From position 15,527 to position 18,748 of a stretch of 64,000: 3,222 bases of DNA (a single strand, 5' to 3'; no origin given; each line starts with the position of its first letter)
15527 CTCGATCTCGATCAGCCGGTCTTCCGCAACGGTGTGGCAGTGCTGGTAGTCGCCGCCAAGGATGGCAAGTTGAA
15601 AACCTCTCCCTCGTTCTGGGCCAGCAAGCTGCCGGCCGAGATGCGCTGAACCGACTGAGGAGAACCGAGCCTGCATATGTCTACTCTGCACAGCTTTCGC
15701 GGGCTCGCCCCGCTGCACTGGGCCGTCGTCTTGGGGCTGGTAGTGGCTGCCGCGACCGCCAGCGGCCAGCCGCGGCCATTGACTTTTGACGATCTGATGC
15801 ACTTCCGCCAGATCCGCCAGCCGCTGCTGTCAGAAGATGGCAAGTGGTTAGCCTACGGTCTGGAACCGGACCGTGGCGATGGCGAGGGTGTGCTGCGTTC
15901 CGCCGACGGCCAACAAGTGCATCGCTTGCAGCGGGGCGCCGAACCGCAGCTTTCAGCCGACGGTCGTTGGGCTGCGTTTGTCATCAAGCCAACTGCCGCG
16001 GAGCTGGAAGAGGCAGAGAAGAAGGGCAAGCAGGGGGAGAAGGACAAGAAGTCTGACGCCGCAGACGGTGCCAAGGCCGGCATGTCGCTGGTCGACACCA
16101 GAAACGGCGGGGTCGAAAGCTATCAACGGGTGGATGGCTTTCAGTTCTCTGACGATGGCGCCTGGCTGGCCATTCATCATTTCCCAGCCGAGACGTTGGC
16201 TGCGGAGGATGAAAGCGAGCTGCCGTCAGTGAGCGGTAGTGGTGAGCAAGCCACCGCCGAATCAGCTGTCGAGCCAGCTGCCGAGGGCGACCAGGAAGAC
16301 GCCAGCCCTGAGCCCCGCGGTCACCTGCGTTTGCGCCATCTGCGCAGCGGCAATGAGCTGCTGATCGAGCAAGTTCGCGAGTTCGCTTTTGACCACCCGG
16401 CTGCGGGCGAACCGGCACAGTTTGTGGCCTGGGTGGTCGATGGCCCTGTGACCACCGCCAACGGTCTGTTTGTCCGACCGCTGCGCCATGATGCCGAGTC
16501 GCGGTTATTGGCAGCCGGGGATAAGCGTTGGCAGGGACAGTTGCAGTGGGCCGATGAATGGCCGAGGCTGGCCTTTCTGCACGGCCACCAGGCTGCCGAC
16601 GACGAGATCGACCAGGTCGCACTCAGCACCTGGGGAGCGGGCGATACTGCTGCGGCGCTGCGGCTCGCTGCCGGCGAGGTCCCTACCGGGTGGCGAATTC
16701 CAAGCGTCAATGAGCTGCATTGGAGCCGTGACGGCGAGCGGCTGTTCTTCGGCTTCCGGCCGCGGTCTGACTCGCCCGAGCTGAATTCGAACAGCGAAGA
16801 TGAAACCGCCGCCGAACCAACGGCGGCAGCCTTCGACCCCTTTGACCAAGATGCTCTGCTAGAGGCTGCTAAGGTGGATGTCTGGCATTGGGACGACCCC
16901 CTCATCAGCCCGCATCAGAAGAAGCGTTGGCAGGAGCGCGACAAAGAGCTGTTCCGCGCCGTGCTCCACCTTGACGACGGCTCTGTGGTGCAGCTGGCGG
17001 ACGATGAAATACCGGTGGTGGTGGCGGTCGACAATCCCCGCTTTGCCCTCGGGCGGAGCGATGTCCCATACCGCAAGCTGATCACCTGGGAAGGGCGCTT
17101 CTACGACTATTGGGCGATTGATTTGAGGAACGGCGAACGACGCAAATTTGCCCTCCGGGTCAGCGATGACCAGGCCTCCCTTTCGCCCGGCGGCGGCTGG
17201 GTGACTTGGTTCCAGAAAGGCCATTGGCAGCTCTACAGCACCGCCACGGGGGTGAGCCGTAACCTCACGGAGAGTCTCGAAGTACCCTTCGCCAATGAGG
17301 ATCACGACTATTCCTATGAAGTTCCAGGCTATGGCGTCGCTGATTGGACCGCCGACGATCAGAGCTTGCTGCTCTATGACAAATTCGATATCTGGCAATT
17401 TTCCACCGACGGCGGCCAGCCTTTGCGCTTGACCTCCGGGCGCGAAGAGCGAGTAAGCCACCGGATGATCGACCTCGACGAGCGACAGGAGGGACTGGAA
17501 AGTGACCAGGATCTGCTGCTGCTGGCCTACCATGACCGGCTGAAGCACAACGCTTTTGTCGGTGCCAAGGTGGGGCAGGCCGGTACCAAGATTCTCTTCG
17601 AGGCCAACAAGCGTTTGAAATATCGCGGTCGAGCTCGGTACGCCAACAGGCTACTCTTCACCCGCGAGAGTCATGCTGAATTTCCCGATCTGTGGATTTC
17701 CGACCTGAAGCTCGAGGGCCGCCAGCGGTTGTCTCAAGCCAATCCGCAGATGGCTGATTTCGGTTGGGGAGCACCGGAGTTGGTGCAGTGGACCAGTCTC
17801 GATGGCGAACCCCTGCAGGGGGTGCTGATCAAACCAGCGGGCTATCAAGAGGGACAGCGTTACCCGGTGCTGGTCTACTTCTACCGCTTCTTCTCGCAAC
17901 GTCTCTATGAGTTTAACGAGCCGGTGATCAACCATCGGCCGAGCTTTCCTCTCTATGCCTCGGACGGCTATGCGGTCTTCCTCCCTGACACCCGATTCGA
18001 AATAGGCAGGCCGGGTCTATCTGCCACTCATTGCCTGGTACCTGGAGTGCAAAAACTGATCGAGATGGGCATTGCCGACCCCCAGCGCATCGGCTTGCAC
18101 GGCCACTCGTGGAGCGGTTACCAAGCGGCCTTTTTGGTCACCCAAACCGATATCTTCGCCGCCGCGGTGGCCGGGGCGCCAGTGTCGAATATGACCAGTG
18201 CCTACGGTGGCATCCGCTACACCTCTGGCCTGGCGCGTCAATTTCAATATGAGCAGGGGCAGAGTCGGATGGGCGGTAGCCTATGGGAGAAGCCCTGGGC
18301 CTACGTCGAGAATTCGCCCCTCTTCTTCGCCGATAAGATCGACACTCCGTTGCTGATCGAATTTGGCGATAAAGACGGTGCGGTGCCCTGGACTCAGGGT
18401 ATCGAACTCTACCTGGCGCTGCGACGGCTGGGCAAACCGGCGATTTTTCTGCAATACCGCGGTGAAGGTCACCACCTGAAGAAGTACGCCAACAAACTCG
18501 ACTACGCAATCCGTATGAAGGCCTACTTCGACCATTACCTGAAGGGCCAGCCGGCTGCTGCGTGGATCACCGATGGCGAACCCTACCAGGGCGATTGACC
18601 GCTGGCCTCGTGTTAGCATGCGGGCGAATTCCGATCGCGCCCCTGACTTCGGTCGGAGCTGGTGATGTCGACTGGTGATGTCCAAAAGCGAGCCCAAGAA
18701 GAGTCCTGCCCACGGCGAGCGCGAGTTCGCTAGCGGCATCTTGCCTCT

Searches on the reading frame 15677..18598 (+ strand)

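Call 73: search_protein_families(library=pfam, proteins=[window:15677-18598:+], max_evalue=0.00001)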
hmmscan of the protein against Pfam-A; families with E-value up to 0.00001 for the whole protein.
window:15677-18598:+ (973 aa): 1 family
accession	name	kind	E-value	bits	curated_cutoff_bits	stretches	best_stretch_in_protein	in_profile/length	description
PF00326.27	Peptidase_S9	-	1.4e-22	80.7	22.6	1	789-957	50-212/213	Prolyl oligopeptidase family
